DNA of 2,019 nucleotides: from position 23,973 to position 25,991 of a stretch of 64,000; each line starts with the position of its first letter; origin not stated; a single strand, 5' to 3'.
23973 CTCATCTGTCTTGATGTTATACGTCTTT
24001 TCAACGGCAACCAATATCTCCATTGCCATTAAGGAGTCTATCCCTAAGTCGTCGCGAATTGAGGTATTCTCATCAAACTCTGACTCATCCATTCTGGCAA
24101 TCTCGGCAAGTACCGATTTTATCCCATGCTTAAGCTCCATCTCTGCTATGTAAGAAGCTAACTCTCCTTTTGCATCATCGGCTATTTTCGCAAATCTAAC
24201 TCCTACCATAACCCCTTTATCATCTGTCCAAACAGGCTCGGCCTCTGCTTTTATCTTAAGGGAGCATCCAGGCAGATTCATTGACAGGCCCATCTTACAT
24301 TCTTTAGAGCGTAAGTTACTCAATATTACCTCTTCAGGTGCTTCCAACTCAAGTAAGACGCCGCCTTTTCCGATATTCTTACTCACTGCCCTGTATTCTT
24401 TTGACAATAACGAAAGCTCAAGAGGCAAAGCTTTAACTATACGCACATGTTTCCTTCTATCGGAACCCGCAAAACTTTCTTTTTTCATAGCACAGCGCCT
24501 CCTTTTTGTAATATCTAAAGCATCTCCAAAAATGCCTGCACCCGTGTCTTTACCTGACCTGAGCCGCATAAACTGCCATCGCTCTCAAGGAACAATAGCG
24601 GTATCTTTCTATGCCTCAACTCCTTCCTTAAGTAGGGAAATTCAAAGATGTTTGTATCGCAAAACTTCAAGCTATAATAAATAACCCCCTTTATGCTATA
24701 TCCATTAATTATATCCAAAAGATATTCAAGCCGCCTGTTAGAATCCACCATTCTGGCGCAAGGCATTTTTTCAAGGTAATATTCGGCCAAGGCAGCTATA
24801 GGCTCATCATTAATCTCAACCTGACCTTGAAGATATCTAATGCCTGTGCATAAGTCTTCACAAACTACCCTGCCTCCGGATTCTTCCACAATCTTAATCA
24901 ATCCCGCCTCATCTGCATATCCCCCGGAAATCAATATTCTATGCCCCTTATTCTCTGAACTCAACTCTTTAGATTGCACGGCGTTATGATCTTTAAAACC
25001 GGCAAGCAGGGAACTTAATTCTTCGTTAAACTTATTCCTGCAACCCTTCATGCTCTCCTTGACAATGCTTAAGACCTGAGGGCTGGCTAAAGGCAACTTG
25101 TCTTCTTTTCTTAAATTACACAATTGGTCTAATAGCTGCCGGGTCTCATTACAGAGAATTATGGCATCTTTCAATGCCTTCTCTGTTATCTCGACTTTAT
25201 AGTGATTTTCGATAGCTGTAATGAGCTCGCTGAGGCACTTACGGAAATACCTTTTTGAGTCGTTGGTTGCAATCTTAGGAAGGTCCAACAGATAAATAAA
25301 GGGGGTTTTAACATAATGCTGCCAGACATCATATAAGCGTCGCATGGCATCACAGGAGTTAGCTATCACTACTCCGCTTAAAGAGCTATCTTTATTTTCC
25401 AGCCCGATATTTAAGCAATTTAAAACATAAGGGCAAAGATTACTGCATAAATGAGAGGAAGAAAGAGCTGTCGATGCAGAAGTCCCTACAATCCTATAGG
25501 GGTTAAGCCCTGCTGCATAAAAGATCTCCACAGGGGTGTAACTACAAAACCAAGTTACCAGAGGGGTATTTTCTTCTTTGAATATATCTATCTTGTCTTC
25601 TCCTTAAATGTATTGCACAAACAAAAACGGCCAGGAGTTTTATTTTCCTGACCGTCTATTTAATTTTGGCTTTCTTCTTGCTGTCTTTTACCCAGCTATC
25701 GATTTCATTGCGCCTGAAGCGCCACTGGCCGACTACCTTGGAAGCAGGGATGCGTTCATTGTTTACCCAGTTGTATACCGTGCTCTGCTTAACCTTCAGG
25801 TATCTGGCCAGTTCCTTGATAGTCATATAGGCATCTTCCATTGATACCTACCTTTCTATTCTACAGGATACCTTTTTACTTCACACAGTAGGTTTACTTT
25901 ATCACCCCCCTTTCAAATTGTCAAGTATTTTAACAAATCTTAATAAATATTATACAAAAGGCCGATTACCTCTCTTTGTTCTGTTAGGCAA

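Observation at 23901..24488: PilZ-like domain fused to an acyl carrier protein, in a locus that also encodes an HD-GYP c-di-GMP phosphodiesterase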

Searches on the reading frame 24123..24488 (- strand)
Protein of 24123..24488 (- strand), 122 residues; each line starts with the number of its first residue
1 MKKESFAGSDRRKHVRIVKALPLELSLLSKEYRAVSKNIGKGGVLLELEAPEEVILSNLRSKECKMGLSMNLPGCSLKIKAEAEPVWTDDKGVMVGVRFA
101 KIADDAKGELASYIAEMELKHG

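Call 13: search_solved_structures(query=window:24123-24488:-, max_evalue=10, show_alignments=4)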
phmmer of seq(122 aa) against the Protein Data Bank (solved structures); distinct sequences matched with E-value up to 10: 1.
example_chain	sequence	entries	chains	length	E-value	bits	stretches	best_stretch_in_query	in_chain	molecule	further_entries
6cfz_B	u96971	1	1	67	0.24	14.8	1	22-73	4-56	Dad3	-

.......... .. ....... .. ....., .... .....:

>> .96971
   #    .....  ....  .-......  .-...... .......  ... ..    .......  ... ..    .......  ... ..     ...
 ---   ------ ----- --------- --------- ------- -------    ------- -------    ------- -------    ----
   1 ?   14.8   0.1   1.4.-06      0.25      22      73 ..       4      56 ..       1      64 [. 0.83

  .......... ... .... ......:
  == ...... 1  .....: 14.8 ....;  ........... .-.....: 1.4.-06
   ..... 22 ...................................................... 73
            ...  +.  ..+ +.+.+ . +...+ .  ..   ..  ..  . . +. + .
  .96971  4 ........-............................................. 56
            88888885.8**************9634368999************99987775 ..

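Call 48: predict_structure(alignment_id=A3)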
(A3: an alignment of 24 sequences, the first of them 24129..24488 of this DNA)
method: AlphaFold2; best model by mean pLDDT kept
length: 120 residues; sequences in the alignment: 24
mean_pLDDT: 60.9   pTM: 0.43
mean pLDDT of the five models: 60.9, 60.2, 58.6, 54.8, 54.2
residues with pLDDT >= 90: 0; 70-90: 20; 50-70: 77; < 50: 23
segments of 3 or more residues with pLDDT < 50: 1-20, 118-120
pLDDT, mean of each block of 10 residues (from residue 1): 36 43 58 65 63 72 71 66 69 61 68 58
secondary structure, 60 per line:
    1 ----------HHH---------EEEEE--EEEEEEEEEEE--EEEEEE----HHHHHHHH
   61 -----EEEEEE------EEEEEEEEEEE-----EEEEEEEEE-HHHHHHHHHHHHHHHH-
elements in order: E23-27 E30-40 E43-48 H53-60 E66-71 E78-88 E94-102 H104-119

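Call 50: fold_search(model_id=the predicted structure, library=pdb)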
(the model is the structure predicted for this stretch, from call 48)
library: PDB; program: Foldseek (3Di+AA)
matches with E <= 10: 580; with E <= 0.001: 1
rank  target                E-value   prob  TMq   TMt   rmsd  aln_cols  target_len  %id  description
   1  1ywu_MODEL_1_A        4.3e-04  1.00  0.60  0.58   7.3       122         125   17  Solution NMR structure of Pseudomonas Aeruginosa protein PA4608. Northeast Structural Genomics target PaT7 (released 2005-03-29)
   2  5vx6_A                1.5e-03  1.00  0.56  0.35   4.5       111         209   22  Structure of Bacillus subtilis Inhibitor of motility (MotI/DgrA) (released 2017-11-22)
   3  5y4r_C                2.5e-03  1.00  0.62  0.63   3.1       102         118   15  Structure of a methyltransferase complex (released 2017-11-29)
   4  5y4r_D                2.6e-03  1.00  0.62  0.62   3.1       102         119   16  Structure of a methyltransferase complex (released 2017-11-29)
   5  5xly_B                4.0e-03  1.00  0.60  0.60   3.1       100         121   16  Crystal structure of CheR1 in complex with c-di-GMP-bound MapZ (released 2017-08-23)
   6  5vx6_B                6.0e-03  1.00  0.59  0.36   4.0       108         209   22  Structure of Bacillus subtilis Inhibitor of motility (MotI/DgrA) (released 2017-11-22)
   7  4i86_A                6.0e-03  1.00  0.57  0.65   3.6       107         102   14  Crystal structure of PilZ domain of CeSA from cellulose synthesizing bacterium (released 2013-04-03)
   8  4i86_B                8.4e-03  1.00  0.57  0.67   3.3       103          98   12  Crystal structure of PilZ domain of CeSA from cellulose synthesizing bacterium (released 2013-04-03)
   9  4rt0_B                8.8e-03  1.00  0.49  0.53   4.3       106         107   17  Structure of the Alg44 PilZ domain from Pseudomonas aeruginosa PAO1 in complex with c-di-GMP (released 2015-04-08)
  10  4xrn_A                1.4e-02  1.00  0.50  0.56   3.9        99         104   17  Pilz domain with c-di-gmp of a protein from Pseudomonas aeruginosa (released 2016-02-03)
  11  4xrn_D                1.5e-02  1.00  0.51  0.56   4.0       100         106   17  Pilz domain with c-di-gmp of a protein from Pseudomonas aeruginosa (released 2016-02-03)
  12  4rt0_C                1.5e-02  1.00  0.51  0.56   4.0       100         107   16  Structure of the Alg44 PilZ domain from Pseudomonas aeruginosa PAO1 in complex with c-di-GMP (released 2015-04-08)
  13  4rt0_A                1.5e-02  1.00  0.49  0.53   4.3       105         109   17  Structure of the Alg44 PilZ domain from Pseudomonas aeruginosa PAO1 in complex with c-di-GMP (released 2015-04-08)
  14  9fp0_A                1.7e-02  1.00  0.54  0.10   3.7       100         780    9  Cryo-EM structure of the 'crown'less Bcs macrocomplex for E. coli cellulose secretion in non-saturating c-di-GMP (loca (released 2024-10-16)
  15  9b8v_E                1.8e-02  1.00  0.54  0.09   4.0       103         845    8  AlphaFold2 informed cryo-EM model of the E. coli cellulose synthase BcsAG3B6 complex (released 2025-02-19)
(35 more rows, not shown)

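Call 53: search_solved_structures(query=A4, max_evalue=1, show_alignments=5)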
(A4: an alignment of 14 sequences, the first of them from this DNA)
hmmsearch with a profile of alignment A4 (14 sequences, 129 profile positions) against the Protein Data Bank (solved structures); distinct sequences matched with E-value up to 1: 2.
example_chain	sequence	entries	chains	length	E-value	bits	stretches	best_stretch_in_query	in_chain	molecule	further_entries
5vx6_A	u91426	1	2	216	0.0081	19.2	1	12-123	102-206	Uncharacterized protein YpfA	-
2y23_A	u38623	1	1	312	0.83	12.7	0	72-102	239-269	MYOMESIN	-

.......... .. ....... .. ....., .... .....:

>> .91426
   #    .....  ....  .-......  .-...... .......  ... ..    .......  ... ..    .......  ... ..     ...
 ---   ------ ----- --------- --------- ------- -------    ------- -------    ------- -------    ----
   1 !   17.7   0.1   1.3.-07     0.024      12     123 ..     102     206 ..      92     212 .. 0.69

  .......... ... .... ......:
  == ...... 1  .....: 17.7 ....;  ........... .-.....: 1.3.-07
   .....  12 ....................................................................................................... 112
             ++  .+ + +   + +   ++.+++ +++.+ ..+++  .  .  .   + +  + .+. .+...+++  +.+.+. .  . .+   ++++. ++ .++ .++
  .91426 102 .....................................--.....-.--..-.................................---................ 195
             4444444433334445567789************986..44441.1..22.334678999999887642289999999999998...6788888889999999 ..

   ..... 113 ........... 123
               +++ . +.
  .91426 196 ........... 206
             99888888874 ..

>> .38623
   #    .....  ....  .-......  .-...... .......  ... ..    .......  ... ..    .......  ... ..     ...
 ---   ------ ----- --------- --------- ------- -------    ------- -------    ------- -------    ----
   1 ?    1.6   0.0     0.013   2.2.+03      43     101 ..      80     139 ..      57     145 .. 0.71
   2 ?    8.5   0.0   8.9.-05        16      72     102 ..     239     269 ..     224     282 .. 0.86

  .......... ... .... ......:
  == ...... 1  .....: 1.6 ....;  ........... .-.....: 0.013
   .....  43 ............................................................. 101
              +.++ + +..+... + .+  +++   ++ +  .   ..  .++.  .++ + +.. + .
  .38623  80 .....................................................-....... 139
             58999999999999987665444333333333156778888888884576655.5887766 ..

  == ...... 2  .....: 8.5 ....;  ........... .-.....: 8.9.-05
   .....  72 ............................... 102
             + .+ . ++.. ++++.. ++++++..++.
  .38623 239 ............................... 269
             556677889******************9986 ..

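Call 63: find_homologous_proteins(query=A4, max_evalue=0.000001)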
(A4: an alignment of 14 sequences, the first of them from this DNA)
Query A4 (14 sequences) (118 aa, profile of the alignment): 17 proteins with E <= 0.000001 among 1314 candidates.
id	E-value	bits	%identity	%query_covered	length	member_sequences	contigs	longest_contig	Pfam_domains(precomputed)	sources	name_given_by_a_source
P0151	3.1e-50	187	29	92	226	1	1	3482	PF07238.20,PF00550.32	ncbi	-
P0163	1.3e-49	185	32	92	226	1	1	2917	PF07238.20,PF00550.32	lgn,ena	-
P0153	1.7e-49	185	32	92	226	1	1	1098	PF07238.20,PF00550.32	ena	-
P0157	2.1e-49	184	32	92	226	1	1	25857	PF07238.20,PF00550.32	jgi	-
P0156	4.1e-49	184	30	92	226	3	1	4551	PF07238.20,PF00550.32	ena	-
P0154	2.0e-48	181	30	92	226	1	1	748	PF07238.20,PF00550.32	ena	-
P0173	4.1e-48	180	32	92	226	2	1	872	PF07238.20,PF00550.32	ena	-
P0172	9.1e-48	179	33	92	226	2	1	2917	PF07238.20,PF00550.32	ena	-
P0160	1.5e-47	178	30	92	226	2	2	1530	PF07238.20,PF00550.32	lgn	-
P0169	1.7e-47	178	30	92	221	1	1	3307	PF07238.20,PF00550.32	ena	-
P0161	1.8e-47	178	30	92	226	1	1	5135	PF07238.20,PF00550.32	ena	-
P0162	1.8e-47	178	30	92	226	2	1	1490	PF07238.20,PF00550.32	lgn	-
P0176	5.9e-47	177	33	92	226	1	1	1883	PF07238.20,PF00550.32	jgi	jgi:acyl carrier protein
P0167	8.1e-46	173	31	92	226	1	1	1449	PF07238.20,PF00550.32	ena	-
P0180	9.9e-45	169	30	92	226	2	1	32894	PF07238.20,PF00550.32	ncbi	ncbi:MAG: phosphopantetheine-binding protein [Pseudomonadota bacterium]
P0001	3.6e-25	106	100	100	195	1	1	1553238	PF07238.20,PF00550.32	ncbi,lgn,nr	ncbi:MAG: PilZ domain-containing protein [Candidatus Omnitrophota bacterium]|nr:MAG: PilZ domain-con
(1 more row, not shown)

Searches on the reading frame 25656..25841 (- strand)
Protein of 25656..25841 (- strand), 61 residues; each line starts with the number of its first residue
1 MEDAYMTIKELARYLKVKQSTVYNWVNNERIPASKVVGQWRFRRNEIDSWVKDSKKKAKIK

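Call 8: search_protein_families(library=pfam, proteins=[window:25656-25841:-], max_evalue=0.01)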
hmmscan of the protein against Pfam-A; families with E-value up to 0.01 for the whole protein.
window:25656-25841:- (61 aa): 15 families
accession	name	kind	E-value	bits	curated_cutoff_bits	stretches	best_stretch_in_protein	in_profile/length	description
PF12728.13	HTH_17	-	8.9e-18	64.7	27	1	5-52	1-48/51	Helix-turn-helix domain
PF01381.28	HTH_3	-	2.5e-06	27.9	23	1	5-37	9-41/55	Helix-turn-helix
PF15943.11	YdaS_toxin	-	7.6e-06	26.1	30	1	9-36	12-40/65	Bacterial toxin YdaS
PF07022.19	Phage_CI_repr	-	7.3e-05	23.5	22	1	9-37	16-44/65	Bacteriophage CI repressor helix-turn-helix domain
PF13384.12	HTH_23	-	0.00014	22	24.6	1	5-28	17-40/50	Homeodomain-like domain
PF13443.12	HTH_26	-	0.00053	20.6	22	1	1-33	6-40/63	Cro/C1-type HTH DNA-binding domain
PF13022.12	HTH_Tnp_1_2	-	0.00053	20.5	27.9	1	4-31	23-52/122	Helix-turn-helix of insertion element transposase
PF06056.18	Terminase_5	-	0.0014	18.9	20.3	1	7-30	15-38/58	Putative ATPase subunit of terminase (gpP-like)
PF13411.12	MerR_1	-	0.0015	19.1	21.6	1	6-48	1-44/69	MerR HTH family regulatory protein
PF01710.22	HTH_Tnp_IS630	-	0.0028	18.1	21.3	1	7-56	20-67/119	Transposase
PF16677.11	GP3_package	-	0.0037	17.8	29.4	1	3-38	31-66/105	DNA-packaging protein gp3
PF04218.19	CENP-B_N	-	0.0043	17.1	21.2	1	9-30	26-47/53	CENP-B N-terminal DNA-binding domain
PF13518.12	HTH_28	-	0.0049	17.4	25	1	6-30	13-37/52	Helix-turn-helix domain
PF00376.29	MerR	-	0.0074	16.5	28.2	1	7-34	1-28/38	MerR family regulatory protein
PF01527.26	HTH_Tnp_1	-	0.0083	16.8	24.1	0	6-28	24-46/75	Transposase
